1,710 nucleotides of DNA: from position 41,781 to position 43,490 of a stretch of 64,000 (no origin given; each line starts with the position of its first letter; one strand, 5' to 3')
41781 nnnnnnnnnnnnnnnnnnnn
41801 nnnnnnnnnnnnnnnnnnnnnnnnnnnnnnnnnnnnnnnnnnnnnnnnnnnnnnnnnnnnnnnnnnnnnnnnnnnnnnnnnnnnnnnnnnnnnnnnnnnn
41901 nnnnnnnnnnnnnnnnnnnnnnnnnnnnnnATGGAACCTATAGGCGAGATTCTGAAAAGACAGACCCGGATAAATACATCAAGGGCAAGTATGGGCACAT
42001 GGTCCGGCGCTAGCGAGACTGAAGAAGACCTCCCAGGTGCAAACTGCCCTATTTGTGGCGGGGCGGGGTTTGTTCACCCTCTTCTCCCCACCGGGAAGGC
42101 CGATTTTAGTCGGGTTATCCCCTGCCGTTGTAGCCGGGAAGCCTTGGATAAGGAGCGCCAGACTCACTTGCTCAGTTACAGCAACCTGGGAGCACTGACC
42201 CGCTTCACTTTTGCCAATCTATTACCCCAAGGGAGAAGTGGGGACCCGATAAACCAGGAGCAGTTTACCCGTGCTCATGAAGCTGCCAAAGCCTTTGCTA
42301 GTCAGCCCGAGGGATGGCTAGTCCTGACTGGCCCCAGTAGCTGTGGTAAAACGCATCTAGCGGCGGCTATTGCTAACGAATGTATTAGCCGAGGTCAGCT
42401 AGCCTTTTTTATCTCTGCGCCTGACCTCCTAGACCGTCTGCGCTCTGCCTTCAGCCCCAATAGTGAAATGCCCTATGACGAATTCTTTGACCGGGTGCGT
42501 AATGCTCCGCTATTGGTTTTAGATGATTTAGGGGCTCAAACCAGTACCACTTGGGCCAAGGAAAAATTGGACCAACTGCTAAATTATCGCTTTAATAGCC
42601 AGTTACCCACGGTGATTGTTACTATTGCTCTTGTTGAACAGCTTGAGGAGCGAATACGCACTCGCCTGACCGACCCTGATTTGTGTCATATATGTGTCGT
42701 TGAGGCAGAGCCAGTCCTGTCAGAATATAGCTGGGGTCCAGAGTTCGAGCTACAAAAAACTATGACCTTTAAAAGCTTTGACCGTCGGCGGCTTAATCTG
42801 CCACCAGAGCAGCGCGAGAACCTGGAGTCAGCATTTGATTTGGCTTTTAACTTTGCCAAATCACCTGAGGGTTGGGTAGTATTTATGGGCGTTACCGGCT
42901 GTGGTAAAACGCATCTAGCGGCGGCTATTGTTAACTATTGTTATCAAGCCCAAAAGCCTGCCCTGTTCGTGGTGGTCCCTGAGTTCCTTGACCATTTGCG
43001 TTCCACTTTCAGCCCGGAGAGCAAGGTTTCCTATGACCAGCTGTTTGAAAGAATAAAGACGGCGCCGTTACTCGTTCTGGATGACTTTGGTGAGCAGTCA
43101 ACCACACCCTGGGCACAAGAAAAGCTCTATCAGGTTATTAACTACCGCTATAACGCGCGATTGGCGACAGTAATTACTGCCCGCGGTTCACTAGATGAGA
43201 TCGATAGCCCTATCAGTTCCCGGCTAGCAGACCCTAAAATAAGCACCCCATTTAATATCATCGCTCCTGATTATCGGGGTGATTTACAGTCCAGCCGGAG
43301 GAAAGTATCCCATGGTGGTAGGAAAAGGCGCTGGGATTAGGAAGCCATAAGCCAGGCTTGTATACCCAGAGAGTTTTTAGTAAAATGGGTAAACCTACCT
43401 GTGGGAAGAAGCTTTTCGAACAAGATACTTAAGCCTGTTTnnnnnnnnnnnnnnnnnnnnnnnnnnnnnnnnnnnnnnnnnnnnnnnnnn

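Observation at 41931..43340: Helicase-loader gene is an internal tandem duplication of a DnaC-like AAA+ module with an N-terminal zinc ribbon, inside an rplI-dnaB-dnaD-dnaC-HNH operon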

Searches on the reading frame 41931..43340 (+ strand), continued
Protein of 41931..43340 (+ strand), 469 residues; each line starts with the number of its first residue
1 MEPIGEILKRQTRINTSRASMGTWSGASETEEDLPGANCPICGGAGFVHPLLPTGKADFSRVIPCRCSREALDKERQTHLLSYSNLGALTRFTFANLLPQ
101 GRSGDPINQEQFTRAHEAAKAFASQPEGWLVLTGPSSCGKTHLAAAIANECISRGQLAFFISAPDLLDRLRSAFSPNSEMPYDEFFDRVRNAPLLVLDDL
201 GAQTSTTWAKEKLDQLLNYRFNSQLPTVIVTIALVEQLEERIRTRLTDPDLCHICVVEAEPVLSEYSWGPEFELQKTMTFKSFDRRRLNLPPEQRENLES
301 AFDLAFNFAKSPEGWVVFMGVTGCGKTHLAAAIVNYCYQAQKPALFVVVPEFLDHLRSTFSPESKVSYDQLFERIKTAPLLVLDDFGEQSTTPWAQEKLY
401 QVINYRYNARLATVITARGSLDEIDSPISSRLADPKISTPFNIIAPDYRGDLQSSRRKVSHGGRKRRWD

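Call 54: find_related_loci(query=A2, collection=viral_contigs, flank=5000)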
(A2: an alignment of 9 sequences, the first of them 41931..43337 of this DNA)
Query A2 (469 aa) in viral_contigs; peptide patterns used: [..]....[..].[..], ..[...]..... (x = any residue, [..] = any of these).
249 stretches matched a pattern; 115 encode a relative of the query (tblastn E <= 1e-3); the best 80 are kept; 80 distinct loci.
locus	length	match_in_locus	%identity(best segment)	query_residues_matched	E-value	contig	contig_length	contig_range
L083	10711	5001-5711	42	35-448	1e-50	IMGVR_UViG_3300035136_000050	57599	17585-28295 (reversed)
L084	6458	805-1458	44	39-449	1e-44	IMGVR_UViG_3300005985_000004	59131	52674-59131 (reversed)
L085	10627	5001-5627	41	39-439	8e-42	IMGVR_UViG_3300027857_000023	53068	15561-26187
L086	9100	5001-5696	39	39-449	2e-40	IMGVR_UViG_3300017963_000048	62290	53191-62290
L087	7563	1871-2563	40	38-452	1e-36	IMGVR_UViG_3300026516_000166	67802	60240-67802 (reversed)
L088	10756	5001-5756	36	1-449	2e-31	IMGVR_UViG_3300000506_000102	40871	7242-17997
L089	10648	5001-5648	35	38-449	2e-29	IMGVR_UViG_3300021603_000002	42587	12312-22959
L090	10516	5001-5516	39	106-449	1e-27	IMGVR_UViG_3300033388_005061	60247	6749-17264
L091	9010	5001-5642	34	62-463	2e-27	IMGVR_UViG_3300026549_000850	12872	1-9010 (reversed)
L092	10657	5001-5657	33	58-463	5e-27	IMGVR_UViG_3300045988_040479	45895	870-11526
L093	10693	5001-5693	38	38-456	6e-27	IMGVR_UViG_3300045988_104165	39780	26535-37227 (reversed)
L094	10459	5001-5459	39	130-469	1e-26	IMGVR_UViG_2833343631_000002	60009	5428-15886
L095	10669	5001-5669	33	58-467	1e-26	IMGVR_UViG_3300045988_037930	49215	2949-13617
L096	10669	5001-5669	33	58-467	5e-26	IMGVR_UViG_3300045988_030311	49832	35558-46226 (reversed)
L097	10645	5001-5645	36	38-433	3e-25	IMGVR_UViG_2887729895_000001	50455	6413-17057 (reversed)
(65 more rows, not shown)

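Call 58: search_protein_families(library=phrogs, proteins=[window:41931-43340:+], max_evalue=0.00001)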
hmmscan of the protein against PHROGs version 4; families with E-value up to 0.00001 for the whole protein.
window:41931-43340:+ (469 aa): 6 families
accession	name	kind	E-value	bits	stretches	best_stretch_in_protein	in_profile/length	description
phrog_50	-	DNA, RNA and nucleotide metabolism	3.6e-84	284.8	2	26-239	265-482/570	DnaC-like helicase loader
phrog_3277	-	DNA, RNA and nucleotide metabolism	2.3e-42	145.7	2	316-450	13-154/168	DnaC-like helicase loader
phrog_26922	-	DNA, RNA and nucleotide metabolism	8.6e-15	56.2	1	379-431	13-65/92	DnaC-like helicase loader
phrog_27475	-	unknown function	3e-13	50.1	1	129-201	444-514/599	-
phrog_168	-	DNA, RNA and nucleotide metabolism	3.8e-07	31.1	0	317-434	46-153/314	clamp loader of DNA polymerase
phrog_325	-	DNA, RNA and nucleotide metabolism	2.6e-06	27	0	299-340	476-517/986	Dda-like helicase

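Call 64: find_encoding_contigs(protein=P0380, flank=6000, max_places=2)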
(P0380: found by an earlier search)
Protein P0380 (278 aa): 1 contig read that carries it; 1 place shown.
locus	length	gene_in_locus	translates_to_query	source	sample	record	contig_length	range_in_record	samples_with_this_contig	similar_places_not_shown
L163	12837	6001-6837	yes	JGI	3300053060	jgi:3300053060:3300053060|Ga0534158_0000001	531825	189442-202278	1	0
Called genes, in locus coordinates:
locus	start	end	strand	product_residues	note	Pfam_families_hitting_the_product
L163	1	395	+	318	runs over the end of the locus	PF09989:DUF2229, PF06050:HGD-D (weak)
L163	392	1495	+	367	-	PF09989:DUF2229 (faint)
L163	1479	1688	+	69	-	-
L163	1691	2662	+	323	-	PF01869:BcrAD_BadFG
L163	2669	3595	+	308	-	PF00890:FAD_binding_2 (weak), PF01134:GIDA (faint), PF01266:DAO (faint), PF07992:Pyr_redox_2, PF12831:FAD_oxidored (weak), PF13450:NAD_binding_8 (weak), PF13738:Pyr_redox_3, PF00070:Pyr_redox, +2 more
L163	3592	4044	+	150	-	PF01281:Ribosomal_L9_N, PF03948:Ribosomal_L9_C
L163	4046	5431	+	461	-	PF00772:DnaB, PF03796:DnaB_C, PF13481:AAA_25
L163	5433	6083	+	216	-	PF07261:DnaB_2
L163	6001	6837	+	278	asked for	PF01695:IstB_IS21, PF00308:Bac_DnaA (weak), PF00004:AAA (weak)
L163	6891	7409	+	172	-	PF01844:HNH, PF14279:HNH_5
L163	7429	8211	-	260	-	PF04468:PSP1, PF28472:PSP1_3rd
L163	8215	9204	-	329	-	PF13177:DNA_pol3_delta2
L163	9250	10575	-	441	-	PF00278:Orn_DAP_Arg_deC, PF02784:Orn_Arg_deC_N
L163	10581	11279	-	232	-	PF03747:ADP_ribosyl_GH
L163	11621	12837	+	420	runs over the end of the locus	PF00675:Peptidase_M16, PF05193:Peptidase_M16_C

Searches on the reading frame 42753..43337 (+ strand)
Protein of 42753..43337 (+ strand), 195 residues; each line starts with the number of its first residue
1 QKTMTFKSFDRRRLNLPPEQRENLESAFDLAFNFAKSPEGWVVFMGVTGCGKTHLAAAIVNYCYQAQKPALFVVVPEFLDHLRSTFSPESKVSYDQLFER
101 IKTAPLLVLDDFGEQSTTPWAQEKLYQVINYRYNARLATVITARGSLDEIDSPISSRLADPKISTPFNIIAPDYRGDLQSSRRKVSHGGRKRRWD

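Call 51: search_solved_structures(query=A4, max_evalue=0.00001, show_alignments=5)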
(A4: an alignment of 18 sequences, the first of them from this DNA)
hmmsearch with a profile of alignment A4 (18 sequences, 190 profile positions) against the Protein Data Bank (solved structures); distinct sequences matched with E-value up to 0.00001: 70 (the best 60 are shown).
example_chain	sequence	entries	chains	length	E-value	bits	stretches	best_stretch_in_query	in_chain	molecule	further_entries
6qel_G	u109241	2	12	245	2.8e-25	92.2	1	20-162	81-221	DNA replication protein dnaC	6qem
2w58_A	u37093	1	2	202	1.8e-23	86.3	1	40-154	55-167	PRIMOSOME COMPONENT (HELICASE LOADER)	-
3ecc_A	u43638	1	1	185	1.9e-22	83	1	28-169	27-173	DNA replication protein DnaC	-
3ec2_A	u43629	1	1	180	1.9e-22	83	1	28-169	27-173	DNA replication protein DnaC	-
4m4w_J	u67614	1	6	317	5.7e-21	78.1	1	18-153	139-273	Primosomal protein DnaI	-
2qgz_A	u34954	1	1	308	1e-18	70.8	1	18-156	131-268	Putative primosome component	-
5he8_A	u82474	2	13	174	7.3e-18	68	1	42-155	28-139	Helicase loader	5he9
8q3w_A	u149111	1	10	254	1.2e-15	60.8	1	41-187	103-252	Insertion sequence IS5376 putative ATP-binding protein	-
5bq5_A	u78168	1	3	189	1.3e-15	60.7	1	41-183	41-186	Insertion sequence IS5376 putative ATP-binding protein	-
8q4d_E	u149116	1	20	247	7.2e-15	58.2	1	41-177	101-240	Insertion sequence IS5376 putative ATP-binding protein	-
8rs9_A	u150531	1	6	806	7.2e-10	41.9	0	33-112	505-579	Transitional endoplasmic reticulum ATPase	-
7wub_C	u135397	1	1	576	1.6e-09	40.8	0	33-112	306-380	Transitional endoplasmic reticulum ATPase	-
7wub_D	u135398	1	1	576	1.6e-09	40.8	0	33-112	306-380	Transitional endoplasmic reticulum ATPase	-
8pqx_A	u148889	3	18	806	1.7e-09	40.7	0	33-112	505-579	Transitional endoplasmic reticulum ATPase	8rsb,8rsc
8r0e_A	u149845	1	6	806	1.8e-09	40.6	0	33-112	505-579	Transitional endoplasmic reticulum ATPase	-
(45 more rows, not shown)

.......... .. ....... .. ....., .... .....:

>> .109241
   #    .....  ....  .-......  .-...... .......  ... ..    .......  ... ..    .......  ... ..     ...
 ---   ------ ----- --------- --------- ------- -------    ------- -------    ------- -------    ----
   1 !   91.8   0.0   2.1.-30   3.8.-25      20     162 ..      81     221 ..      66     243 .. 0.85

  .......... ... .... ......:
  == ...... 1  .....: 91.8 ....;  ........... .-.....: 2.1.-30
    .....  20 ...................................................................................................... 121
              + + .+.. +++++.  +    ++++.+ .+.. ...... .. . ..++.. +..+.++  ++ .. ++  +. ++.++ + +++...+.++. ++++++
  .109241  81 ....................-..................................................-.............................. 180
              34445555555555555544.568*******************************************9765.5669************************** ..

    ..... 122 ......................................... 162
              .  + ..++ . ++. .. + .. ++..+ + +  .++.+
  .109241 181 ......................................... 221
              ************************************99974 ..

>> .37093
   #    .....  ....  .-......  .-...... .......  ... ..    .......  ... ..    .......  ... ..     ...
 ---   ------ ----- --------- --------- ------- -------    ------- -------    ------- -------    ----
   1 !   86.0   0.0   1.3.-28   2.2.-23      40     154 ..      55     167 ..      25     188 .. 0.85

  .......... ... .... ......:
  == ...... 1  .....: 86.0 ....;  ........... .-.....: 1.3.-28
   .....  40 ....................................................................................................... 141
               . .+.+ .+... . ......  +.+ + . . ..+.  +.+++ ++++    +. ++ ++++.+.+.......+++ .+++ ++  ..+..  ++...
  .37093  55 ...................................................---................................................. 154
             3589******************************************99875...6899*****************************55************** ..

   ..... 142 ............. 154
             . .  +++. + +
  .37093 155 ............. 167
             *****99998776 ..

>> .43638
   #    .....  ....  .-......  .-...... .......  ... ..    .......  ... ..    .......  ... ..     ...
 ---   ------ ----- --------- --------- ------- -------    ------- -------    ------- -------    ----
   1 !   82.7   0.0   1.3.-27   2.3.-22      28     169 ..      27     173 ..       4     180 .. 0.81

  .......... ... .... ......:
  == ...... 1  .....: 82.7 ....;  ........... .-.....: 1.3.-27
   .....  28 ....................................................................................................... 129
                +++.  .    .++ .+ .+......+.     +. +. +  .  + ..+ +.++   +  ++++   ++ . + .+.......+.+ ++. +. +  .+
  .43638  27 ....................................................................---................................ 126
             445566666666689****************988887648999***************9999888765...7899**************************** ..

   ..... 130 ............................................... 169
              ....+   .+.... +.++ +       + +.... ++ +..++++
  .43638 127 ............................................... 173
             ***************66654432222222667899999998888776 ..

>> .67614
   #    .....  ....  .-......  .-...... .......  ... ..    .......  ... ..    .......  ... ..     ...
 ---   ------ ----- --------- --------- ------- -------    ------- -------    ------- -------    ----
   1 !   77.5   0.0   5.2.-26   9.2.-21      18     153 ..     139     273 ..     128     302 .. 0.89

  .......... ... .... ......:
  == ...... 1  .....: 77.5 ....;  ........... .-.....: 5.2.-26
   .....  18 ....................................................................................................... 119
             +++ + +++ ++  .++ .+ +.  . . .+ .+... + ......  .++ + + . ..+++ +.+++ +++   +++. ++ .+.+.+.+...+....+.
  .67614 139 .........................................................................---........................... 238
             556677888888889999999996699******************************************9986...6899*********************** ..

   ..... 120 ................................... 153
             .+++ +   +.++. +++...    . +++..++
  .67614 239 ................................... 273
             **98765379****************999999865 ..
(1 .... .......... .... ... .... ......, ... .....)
